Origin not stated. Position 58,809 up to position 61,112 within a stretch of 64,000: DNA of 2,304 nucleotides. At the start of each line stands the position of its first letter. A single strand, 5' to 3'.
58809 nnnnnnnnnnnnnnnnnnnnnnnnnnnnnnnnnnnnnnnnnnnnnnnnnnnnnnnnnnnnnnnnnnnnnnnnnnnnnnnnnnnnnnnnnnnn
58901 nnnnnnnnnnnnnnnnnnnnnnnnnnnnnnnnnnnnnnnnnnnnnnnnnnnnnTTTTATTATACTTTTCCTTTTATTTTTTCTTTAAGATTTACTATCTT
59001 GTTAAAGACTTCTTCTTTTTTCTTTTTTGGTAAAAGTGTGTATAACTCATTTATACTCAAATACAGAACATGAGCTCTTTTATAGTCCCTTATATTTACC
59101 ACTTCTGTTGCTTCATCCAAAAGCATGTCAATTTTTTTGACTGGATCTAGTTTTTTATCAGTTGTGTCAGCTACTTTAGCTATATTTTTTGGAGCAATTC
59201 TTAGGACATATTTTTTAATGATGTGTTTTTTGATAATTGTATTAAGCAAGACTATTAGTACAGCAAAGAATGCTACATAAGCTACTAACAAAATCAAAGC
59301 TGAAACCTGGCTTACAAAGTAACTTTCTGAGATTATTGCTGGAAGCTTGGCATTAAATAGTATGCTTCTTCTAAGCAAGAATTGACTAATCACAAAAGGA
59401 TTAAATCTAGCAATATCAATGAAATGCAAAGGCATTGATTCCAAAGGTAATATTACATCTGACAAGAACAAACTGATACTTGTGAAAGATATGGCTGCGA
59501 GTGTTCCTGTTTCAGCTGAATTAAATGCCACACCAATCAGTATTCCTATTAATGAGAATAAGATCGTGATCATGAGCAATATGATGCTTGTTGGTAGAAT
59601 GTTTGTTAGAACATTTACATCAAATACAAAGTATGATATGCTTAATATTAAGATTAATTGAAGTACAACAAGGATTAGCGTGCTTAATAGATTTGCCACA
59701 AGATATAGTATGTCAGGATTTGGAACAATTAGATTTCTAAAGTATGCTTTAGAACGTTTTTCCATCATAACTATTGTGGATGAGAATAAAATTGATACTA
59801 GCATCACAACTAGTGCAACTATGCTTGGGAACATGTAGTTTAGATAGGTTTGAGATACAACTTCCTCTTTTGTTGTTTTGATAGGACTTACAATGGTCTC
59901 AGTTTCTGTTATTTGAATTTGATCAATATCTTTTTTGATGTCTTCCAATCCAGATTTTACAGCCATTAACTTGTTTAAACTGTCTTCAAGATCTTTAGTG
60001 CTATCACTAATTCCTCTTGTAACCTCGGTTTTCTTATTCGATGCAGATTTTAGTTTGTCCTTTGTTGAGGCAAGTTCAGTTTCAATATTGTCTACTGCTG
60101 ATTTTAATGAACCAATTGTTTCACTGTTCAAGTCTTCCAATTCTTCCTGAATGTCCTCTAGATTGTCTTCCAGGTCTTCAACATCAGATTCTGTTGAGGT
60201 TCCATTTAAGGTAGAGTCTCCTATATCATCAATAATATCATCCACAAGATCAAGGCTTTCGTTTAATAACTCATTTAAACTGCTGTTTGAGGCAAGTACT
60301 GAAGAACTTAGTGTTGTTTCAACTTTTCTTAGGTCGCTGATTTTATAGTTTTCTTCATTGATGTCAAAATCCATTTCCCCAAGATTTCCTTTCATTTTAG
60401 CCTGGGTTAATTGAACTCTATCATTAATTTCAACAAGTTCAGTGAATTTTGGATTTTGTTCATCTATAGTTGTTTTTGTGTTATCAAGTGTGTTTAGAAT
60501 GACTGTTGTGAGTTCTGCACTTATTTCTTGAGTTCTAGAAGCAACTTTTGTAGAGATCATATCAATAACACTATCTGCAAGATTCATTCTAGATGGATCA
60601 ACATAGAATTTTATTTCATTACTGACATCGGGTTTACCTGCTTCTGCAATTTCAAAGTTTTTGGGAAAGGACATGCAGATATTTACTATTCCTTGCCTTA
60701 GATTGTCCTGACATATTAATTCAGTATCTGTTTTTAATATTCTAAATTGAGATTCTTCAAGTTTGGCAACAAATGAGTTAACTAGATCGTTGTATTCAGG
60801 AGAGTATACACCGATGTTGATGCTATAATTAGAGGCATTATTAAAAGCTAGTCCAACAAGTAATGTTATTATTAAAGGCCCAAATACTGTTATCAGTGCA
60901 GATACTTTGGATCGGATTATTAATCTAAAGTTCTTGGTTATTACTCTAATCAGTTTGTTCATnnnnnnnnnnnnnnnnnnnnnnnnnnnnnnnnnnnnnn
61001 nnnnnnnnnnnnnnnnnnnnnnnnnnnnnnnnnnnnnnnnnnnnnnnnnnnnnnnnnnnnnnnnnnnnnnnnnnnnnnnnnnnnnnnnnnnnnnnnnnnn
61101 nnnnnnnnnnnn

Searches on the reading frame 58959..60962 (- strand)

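Call 55: search_protein_families(library=pfam, proteins=[window:58959-60962:-], max_evalue=0.001)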
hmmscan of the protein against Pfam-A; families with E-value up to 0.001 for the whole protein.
window:58959-60962:- (667 aa): 2 families
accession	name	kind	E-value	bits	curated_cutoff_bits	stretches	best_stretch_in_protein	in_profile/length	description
PF12698.13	ABC2_membrane_3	-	1.3e-20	74.3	31.6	1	257-570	54-345/347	ABC-2 family transporter protein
PF01061.29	ABC2_membrane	-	1e-11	45.2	26.9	1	376-526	51-202/211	ABC-2 type transporter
